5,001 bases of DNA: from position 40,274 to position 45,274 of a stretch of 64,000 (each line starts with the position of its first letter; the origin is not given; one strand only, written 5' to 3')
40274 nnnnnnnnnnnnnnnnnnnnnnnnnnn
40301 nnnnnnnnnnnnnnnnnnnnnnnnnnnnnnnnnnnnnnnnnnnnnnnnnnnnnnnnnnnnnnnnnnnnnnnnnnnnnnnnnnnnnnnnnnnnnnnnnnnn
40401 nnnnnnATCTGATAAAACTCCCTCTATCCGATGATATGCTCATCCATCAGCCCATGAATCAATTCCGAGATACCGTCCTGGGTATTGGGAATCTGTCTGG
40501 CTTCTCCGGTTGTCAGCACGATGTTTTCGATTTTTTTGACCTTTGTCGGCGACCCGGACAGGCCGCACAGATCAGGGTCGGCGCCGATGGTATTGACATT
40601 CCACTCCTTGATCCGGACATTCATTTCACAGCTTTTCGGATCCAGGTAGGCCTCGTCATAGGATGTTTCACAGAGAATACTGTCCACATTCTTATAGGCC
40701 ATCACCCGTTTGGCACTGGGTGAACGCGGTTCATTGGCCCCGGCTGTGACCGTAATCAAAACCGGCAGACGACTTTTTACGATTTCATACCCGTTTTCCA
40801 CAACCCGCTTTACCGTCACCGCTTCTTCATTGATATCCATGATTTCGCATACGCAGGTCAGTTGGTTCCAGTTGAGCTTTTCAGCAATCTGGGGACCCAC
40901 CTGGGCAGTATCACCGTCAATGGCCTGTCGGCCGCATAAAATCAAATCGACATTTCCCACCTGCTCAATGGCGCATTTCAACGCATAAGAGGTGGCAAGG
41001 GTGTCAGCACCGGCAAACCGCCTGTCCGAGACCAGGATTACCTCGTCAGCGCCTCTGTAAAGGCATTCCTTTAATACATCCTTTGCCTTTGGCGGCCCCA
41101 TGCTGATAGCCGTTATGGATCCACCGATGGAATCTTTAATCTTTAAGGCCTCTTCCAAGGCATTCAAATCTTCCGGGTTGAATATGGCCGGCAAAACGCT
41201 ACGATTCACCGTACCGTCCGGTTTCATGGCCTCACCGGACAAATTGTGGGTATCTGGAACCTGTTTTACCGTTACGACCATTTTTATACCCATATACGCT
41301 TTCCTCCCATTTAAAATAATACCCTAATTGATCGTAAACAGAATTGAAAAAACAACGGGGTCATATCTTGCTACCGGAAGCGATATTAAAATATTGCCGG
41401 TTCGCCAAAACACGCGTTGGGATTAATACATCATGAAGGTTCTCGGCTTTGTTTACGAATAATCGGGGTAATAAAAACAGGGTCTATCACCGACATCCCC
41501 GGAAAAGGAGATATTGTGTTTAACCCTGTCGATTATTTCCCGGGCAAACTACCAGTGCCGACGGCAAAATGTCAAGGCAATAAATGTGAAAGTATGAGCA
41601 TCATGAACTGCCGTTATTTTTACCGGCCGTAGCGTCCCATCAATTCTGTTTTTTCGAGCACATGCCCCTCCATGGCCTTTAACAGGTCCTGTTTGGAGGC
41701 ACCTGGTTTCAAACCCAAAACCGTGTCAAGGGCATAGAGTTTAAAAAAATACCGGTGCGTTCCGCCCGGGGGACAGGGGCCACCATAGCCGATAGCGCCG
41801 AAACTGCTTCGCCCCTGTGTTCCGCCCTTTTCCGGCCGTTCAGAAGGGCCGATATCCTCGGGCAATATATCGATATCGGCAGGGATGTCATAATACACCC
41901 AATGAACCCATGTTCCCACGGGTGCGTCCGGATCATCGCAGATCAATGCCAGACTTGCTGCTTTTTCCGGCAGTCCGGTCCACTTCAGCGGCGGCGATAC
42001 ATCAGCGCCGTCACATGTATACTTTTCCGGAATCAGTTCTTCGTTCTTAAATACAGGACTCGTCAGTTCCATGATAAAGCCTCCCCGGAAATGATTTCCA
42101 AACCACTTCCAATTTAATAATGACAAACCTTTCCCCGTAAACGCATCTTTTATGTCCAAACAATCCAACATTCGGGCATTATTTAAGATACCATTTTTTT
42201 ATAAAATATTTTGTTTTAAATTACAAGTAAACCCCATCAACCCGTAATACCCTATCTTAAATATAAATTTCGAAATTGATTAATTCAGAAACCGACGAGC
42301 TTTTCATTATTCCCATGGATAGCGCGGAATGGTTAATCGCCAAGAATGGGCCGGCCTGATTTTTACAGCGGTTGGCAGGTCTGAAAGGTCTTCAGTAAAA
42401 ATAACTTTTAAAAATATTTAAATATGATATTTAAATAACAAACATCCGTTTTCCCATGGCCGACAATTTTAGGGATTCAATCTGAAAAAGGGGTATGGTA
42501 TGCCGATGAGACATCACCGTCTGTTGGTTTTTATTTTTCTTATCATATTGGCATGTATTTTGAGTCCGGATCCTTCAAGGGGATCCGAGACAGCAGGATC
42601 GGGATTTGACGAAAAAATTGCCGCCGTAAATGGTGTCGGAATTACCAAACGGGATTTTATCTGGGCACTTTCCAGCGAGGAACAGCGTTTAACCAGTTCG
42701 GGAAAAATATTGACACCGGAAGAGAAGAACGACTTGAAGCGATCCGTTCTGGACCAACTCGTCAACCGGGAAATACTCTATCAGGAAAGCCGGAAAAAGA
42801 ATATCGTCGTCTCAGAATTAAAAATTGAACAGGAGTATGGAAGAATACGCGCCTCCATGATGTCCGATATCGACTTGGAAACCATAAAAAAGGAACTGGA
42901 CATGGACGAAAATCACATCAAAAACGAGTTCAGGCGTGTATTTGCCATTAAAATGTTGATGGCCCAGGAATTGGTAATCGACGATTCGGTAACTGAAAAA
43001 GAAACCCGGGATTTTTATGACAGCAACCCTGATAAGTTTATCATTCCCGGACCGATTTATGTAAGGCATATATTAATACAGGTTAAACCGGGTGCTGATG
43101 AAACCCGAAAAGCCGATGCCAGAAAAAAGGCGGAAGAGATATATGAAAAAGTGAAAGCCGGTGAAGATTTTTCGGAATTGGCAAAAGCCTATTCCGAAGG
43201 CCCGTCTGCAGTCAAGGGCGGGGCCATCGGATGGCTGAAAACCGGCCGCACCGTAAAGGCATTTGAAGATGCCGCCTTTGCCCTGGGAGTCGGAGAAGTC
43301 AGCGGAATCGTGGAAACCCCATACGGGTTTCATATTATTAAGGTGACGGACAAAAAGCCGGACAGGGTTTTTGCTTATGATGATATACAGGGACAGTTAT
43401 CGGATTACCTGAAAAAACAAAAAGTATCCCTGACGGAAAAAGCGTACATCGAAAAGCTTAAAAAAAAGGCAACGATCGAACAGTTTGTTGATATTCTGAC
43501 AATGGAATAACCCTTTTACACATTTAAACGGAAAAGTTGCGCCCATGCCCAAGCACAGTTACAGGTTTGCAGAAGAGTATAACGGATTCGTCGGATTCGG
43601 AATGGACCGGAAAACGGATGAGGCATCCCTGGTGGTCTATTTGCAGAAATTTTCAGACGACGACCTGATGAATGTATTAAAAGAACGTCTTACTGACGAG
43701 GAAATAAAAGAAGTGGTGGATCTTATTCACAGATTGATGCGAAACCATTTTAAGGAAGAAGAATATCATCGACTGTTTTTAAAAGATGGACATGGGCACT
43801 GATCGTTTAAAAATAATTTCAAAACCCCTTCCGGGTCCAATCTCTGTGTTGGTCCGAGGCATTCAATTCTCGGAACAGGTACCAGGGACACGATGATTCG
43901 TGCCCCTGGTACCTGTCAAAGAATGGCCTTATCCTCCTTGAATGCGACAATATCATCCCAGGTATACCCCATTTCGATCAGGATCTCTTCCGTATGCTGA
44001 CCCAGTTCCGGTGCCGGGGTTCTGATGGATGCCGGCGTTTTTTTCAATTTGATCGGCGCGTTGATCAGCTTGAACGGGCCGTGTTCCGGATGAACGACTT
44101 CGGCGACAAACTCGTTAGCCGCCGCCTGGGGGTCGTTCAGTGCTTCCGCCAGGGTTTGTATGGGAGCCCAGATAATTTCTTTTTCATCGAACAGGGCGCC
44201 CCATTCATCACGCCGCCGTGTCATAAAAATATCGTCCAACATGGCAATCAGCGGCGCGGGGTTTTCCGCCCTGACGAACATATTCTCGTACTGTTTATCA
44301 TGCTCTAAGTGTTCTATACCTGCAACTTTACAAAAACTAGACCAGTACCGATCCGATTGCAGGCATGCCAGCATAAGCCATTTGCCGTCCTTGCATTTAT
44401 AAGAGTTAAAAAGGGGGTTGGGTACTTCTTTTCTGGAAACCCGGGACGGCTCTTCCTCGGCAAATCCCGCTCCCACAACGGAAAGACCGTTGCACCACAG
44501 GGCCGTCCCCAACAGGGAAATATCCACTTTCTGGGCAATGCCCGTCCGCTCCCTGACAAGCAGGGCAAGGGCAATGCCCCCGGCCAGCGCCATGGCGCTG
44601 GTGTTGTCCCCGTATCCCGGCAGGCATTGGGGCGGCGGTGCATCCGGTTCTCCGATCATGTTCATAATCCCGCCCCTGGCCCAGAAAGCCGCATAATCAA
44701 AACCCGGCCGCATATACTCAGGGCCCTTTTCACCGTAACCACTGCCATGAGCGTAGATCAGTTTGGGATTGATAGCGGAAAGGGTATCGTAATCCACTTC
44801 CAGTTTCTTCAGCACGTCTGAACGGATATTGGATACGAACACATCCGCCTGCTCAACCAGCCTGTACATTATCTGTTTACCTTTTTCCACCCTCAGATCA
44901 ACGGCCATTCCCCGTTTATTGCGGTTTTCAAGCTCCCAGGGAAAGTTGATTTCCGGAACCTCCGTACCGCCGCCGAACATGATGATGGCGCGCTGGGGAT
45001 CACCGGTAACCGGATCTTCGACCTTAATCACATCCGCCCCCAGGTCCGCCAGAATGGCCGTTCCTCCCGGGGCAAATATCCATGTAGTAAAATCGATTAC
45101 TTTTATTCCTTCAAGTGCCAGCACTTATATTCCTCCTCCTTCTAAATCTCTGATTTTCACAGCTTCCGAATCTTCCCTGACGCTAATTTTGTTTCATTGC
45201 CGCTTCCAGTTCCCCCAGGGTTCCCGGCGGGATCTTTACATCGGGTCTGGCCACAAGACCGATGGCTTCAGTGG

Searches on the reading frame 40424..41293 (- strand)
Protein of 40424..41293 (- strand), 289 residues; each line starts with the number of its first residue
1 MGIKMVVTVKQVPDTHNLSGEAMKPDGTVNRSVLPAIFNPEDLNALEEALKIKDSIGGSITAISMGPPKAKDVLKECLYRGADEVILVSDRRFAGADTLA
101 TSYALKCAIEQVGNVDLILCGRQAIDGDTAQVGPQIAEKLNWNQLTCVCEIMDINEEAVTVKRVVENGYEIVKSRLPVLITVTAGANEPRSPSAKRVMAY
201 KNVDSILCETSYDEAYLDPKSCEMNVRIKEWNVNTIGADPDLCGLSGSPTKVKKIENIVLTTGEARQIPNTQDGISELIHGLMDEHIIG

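Call 32: search_protein_families(library=pfam, proteins=[window:40424-41293:-], max_evalue=0.001)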
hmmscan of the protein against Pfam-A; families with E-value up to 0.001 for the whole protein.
window:40424-41293:- (289 aa): 1 family
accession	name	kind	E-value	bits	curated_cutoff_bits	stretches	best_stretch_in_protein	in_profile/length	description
PF01012.27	ETF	-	3.1e-46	157.9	26.7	1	28-196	3-169/181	Electron transfer flavoprotein domain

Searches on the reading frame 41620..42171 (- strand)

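Call 32: search_protein_families(library=pfam, proteins=[window:41620-42171:-], max_evalue=0.001)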
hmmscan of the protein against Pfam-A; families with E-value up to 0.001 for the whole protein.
window:41620-42171:- (183 aa): 1 family
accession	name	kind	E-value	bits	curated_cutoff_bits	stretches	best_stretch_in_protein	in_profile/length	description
PF01161.25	PBP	-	4.2e-45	153.8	24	1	47-181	2-135/135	Phosphatidylethanolamine-binding protein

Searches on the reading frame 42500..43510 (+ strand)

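Call 32: search_protein_families(library=pfam, proteins=[window:42500-43510:+], max_evalue=0.001)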
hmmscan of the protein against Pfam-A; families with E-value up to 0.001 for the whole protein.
window:42500-43510:+ (336 aa): 6 families
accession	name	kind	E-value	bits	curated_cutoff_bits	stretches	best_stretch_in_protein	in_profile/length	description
PF13616.12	Rotamase_3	-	3.1e-31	108.8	22.5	1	186-286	16-116/116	PPIC-type PPIASE domain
PF00639.27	Rotamase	-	1.6e-30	106.3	21.7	1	190-284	1-97/97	PPIC-type PPIASE domain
PF13145.12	Rotamase_2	-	1.2e-17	65.3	27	1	164-295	1-118/121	PPIC-type PPIASE domain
PF13624.11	SurA_N_3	-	1.3e-12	48.2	27.2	1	4-112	6-116/162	SurA-like N-terminal domain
PF13623.11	SurA_N_2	-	1.4e-12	48.2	28.5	1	8-112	11-118/145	SurA-like N-terminal domain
PF09312.16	SurA_N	-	0.00014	22.5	30.8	1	40-136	5-97/118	SurA N-terminal domain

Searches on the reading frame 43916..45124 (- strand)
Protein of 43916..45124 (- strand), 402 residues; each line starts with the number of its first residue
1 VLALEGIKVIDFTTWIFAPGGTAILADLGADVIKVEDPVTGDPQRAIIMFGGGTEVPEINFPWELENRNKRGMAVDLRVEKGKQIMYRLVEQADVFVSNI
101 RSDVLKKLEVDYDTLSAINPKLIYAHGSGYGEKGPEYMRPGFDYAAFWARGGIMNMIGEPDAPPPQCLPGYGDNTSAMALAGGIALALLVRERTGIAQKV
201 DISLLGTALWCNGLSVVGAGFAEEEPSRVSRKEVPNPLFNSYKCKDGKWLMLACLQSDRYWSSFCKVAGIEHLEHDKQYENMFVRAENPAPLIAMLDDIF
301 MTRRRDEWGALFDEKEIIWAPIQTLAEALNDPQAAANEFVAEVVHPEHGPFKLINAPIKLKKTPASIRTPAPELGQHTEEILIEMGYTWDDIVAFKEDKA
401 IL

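Call 32: search_protein_families(library=pfam, proteins=[window:43916-45124:-], max_evalue=0.001)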
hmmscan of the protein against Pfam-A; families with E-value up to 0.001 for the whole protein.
window:43916-45124:- (402 aa): 1 family
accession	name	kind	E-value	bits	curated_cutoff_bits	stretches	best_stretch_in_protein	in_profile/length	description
PF02515.22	CoA_transf_3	-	1.2e-109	367.3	23.3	1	4-378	1-366/366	CoA-transferase family III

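Call 49: search_protein_families(library=ncbifam, proteins=[window:43916-45124:-], max_evalue=0.0001)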
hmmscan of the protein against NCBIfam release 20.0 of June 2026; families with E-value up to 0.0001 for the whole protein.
window:43916-45124:- (402 aa): 7 families
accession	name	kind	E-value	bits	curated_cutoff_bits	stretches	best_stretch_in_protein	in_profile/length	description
NF003809.0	PRK05398.1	subfamily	4.6e-58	196.7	442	2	3-205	4-201/416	formyl-CoA transferase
NF052585.1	SucGlutTfsCaiB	equivalog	1.1e-55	188.8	750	1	3-385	7-388/394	succinate--glutarate CoA-transferase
TIGR03253.1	oxalate_frc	equivalog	1.5e-55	188.6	504.2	2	3-205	3-200/416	formyl-CoA transferase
NF041294.1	Scnl_mescCoAtase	equivalog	2.2e-51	175.2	700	1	1-382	1-380/381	succinyl-CoA:mesaconate CoA-transferase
NF008511.0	PRK11430.1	equivalog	3.9e-49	167.8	522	1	4-383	10-377/381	CoA:oxalate CoA-transferase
NF002914.1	PRK03525.1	equivalog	4.5e-34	118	413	1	4-397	10-393/400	L-carnitine CoA-transferase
TIGR04253.1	mesacon_CoA_iso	equivalog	1.9e-21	76.5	725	1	4-385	3-383/403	2-methylfumaryl-CoA isomerase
